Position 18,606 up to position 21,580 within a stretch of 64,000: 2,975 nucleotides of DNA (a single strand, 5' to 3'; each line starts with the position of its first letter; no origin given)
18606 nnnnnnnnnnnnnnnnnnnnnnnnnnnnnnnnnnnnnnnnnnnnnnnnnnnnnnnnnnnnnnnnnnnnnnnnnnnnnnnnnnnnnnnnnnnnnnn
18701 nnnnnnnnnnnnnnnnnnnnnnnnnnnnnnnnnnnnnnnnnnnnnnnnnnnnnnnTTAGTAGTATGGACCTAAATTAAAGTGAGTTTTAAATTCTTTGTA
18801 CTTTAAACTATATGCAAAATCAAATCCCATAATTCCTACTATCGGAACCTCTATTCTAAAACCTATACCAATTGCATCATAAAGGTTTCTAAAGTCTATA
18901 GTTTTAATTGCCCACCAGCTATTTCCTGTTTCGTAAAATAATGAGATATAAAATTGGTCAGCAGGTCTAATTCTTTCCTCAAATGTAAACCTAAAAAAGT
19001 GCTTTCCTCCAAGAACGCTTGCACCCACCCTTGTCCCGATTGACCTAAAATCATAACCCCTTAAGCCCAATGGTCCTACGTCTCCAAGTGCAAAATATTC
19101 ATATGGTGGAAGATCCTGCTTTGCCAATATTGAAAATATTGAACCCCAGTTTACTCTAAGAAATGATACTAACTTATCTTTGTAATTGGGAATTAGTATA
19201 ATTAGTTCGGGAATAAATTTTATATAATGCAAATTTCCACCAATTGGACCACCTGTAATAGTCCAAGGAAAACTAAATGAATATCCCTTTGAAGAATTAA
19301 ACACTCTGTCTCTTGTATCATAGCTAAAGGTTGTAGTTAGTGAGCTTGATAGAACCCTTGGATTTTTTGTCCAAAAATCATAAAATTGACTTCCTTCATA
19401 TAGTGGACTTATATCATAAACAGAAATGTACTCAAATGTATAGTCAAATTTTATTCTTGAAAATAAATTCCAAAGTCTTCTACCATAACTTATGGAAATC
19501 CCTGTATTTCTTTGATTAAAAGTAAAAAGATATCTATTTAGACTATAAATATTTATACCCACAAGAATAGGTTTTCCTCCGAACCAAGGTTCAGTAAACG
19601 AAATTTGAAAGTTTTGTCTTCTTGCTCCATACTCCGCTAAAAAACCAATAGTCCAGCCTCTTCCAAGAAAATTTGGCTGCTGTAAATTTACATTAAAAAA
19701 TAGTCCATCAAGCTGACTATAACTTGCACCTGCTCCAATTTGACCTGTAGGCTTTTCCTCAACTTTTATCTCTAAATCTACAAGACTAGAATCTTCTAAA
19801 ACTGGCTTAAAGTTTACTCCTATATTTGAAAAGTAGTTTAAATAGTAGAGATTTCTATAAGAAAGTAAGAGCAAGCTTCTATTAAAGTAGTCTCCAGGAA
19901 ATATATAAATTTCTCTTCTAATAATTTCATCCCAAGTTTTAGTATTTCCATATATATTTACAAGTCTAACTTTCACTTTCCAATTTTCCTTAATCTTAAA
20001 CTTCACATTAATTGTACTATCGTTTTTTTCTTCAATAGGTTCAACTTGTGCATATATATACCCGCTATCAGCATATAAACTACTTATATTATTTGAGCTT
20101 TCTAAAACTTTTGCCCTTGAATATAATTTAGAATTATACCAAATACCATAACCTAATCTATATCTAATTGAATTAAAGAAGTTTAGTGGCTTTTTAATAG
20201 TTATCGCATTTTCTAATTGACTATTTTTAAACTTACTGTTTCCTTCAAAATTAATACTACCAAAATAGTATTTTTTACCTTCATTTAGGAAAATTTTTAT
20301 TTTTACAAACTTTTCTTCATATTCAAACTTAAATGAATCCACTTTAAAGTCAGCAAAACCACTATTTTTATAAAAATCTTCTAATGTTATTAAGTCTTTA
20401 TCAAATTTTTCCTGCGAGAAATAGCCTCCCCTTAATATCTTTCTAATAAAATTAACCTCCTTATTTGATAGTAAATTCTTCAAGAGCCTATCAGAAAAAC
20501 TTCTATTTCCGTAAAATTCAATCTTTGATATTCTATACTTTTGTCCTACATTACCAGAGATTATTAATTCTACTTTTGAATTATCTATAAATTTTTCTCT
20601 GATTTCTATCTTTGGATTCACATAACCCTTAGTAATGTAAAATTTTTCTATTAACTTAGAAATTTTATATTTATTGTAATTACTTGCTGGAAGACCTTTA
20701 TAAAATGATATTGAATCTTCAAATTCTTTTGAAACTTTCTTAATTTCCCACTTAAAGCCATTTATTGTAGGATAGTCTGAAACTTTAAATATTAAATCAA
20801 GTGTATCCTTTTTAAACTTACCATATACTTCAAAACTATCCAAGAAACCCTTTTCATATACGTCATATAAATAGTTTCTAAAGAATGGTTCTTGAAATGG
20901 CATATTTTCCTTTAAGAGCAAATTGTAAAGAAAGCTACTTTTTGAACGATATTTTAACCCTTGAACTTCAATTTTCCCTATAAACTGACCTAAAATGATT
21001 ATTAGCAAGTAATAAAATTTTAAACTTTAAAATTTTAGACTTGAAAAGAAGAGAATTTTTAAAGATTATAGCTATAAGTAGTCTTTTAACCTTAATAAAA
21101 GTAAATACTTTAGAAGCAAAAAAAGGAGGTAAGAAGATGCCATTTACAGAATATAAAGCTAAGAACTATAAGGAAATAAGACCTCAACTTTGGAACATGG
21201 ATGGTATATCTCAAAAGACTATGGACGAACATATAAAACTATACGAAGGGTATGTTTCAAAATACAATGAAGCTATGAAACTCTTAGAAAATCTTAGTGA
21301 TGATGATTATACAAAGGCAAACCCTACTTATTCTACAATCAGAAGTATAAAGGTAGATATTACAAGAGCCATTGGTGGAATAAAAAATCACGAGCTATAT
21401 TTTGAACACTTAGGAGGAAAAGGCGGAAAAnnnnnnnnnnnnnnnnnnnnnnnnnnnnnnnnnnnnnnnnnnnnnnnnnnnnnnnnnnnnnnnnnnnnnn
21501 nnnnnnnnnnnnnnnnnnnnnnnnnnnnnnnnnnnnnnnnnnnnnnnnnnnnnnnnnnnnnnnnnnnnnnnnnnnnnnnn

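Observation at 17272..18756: Single-ORF fusion of cytidylate kinase and ribosome-assembly GTPase RsgA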

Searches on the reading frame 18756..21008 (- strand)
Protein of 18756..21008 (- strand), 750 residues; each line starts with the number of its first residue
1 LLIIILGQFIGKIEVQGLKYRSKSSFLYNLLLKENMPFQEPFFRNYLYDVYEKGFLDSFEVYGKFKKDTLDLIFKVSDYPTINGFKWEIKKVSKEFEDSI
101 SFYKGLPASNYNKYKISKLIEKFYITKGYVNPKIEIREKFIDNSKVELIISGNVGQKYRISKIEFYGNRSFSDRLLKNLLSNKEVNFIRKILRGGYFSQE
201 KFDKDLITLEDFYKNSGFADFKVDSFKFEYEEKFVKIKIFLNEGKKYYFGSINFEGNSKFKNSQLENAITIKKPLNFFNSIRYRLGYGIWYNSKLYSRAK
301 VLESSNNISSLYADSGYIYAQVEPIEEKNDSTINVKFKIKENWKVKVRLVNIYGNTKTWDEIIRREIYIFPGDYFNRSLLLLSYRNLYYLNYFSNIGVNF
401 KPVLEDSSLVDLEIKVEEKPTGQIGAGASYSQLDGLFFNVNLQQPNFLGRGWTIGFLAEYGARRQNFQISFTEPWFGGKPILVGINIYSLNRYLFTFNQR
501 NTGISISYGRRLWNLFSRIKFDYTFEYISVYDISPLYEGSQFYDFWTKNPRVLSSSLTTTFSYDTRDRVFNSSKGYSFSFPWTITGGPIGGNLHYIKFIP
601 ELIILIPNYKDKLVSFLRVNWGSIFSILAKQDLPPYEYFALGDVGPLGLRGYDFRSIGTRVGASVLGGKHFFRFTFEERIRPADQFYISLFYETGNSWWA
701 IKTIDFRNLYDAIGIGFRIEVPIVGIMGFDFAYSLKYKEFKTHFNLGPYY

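Call 10: search_protein_families(library=pfam, proteins=[window:18756-21008:-], max_evalue=0.00001)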
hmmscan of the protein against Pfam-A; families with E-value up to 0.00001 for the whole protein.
window:18756-21008:- (750 aa): 2 families
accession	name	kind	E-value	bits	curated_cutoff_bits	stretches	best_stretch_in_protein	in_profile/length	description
PF01103.29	Omp85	-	1.6e-37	130.2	24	1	446-740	1-311/325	Omp85 superfamily domain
PF07244.20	POTRA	-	2.6e-36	124.6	21.3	3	247-341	1-78/79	Surface antigen variable number repeat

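Call 47: find_homologous_proteins(query=window:18756-21008:-, max_evalue=1e-20)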
Query window:18756-21008:- (750 aa): 1989 proteins with E <= 1e-20 among 8000 candidates; the best 120 are listed.
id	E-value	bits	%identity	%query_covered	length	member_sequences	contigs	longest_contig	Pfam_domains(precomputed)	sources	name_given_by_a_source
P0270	0.0e+0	1559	90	98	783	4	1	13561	PF07244.21,PF01103.30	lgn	-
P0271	0.0e+0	1381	78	100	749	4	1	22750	PF07244.21,PF01103.30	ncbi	-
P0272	0.0e+0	1371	78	100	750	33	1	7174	PF07244.21,PF01103.30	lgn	-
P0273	0.0e+0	1362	79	99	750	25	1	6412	PF07244.21,PF01103.30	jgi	-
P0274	0.0e+0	1361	77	100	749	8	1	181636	PF07244.21,PF01103.30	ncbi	ncbi:MAG: outer membrane protein assembly factor BamA [candidate division WOR-3 bacterium]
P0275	0.0e+0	1341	76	100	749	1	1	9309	PF07244.21,PF01103.30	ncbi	-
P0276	0.0e+0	1331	76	100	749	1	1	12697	PF07244.21,PF01103.30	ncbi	ncbi:MAG: outer membrane protein assembly factor BamA [candidate division WOR-3 bacterium]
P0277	4.7e-292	989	57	100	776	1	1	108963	PF07244.21,PF01103.30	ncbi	-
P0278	1.0e-290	985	56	100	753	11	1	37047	PF08479.17,PF07244.21,PF01103.30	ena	-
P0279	1.6e-289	981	57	100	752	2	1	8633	PF08479.17,PF07244.21,PF01103.30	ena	-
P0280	6.3e-197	675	45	100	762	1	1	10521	PF08479.17,PF07244.21,PF01103.30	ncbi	-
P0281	2.2e-196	673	45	94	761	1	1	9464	PF08479.17,PF08478.16,PF07244.21,PF01103.30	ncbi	-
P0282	1.7e-185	637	42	98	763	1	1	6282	PF08479.17,PF07244.21,PF01103.30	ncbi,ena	-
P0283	2.9e-185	636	41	100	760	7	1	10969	PF08479.17,PF07244.21,PF01103.30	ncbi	-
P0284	1.5e-184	634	42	99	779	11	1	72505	PF08479.17,PF07244.21,PF01103.30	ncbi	-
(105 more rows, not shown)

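Call 48: find_encoding_contigs(protein=P0277, flank=8000, max_places=1)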
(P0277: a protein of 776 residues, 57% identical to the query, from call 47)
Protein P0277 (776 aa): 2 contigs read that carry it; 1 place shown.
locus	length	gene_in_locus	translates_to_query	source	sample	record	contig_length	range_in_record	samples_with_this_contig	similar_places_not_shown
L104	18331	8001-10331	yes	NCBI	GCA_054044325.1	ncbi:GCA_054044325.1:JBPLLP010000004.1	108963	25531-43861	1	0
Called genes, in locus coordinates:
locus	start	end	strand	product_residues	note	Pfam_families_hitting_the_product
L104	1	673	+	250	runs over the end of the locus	PF00795:CN_hydrolase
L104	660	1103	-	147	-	PF22769:DCD, PF00692:dUTPase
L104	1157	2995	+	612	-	PF01496:V_ATPase_I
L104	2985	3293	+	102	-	PF00137:ATP-synt_C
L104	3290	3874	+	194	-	PF01991:vATP-synt_E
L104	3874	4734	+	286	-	PF02091:tRNA-synt_2e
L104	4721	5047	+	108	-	-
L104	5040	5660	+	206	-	PF01479:S4 (faint)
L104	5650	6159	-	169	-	PF07883:Cupin_2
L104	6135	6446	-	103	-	PF03091:CutA1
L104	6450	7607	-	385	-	PF00082:Peptidase_S8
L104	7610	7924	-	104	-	-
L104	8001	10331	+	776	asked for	PF07244:POTRA, PF01103:Omp85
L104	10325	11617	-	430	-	PF12895:ANAPC3 (faint), PF13181:TPR_8 (faint), PF13431:TPR_17 (faint), PF13432:TPR_16 (faint), PF25058:ARM_TT21 (faint), PF00515:TPR_1 (faint), PF07719:TPR_2 (faint), PF13174:TPR_6 (weak), +6 more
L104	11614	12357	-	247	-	-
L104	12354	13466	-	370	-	PF01053:Cys_Met_Meta_PP, PF00155:Aminotran_1_2 (weak), PF01041:DegT_DnrJ_EryC1, PF00266:Aminotran_5 (weak)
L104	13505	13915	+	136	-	-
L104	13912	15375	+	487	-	PF00289:Biotin_carb_N, PF02786:CPSase_L_D2, PF02222:ATP-grasp, PF07478:Dala_Dala_lig_C, PF02785:Biotin_carb_C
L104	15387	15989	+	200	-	PF00857:Isochorismatase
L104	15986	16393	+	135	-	-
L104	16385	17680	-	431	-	PF01773:Nucleos_tra2_N, PF07670:Gate, PF07662:Nucleos_tra2_C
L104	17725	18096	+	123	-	PF00034:Cytochrom_C (weak)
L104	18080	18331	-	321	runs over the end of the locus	PF01118:Semialdhyde_dh, PF02774:Semialdhyde_dhC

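Call 49: find_encoding_contigs(protein=P0280, flank=8000, max_places=1)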
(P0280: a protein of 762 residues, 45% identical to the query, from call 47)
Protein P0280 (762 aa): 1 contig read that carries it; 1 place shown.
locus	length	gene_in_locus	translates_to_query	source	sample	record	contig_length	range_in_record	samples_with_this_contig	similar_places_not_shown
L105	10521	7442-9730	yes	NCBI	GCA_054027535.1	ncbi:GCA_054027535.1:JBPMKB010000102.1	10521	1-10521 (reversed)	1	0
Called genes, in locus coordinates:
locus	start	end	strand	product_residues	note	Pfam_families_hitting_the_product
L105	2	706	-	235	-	?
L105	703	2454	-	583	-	PF00654:Voltage_CLC, PF00571:CBS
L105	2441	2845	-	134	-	PF00359:PTS_EIIA_2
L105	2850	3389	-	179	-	PF00691:OmpA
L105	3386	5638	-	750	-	PF09430:EMC7_beta-sandw (faint), PF13620:CarboxypepD_reg, PF08308:PEGA (faint), PF14686:fn3_3 (faint), PF13620:CarboxypepD_reg, PF13715:CarbopepD_reg_2 (weak), PF14559:TPR_19 (faint), PF07719:TPR_2 (weak), +3 more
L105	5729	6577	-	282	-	PF12706:Lactamase_B_2 (weak), PF23023:Anti-Pycsar_Apyc1 (weak)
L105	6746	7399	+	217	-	PF03279:Lip_A_acyltrans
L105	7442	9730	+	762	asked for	PF07244:POTRA (weak), PF08479:POTRA_2 (faint), PF07244:POTRA, PF01103:Omp85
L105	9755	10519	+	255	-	?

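Call 50: find_encoding_contigs(protein=P0284, flank=8000, max_places=1)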
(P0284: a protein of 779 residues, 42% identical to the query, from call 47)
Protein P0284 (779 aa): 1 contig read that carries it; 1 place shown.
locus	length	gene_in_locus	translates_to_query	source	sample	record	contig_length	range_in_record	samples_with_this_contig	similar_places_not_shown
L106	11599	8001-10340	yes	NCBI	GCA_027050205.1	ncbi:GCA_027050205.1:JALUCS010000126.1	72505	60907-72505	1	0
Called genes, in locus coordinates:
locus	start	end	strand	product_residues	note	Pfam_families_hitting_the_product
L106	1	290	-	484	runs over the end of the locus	PF13088:BNR_2 (faint)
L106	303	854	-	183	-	-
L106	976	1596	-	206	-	-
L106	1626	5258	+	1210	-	PF24885:TPR_NPHP3 (faint), PF00515:TPR_1 (faint), PF07719:TPR_2 (faint), PF13176:TPR_7 (faint), PF13181:TPR_8 (faint), PF13428:TPR_14 (faint), PF13432:TPR_16 (faint), PF13424:TPR_12, +1 more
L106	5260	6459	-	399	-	PF02830:V4R (weak)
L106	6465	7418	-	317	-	-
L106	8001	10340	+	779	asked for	PF08479:POTRA_2 (faint), PF07244:POTRA, PF01103:Omp85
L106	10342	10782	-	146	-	PF01741:MscL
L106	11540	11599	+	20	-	?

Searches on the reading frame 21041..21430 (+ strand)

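Call 57: search_protein_families(library=pfam, proteins=[window:21041-21430:+], max_evalue=0.01)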
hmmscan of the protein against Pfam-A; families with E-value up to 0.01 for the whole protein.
window:21041-21430:+ (130 aa): 1 family
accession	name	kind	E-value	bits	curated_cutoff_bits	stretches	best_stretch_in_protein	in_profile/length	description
PF00081.27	Sod_Fe_N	-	2.2e-05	25.3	27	1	56-124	18-81/82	Iron/manganese superoxide dismutases, alpha-hairpin domain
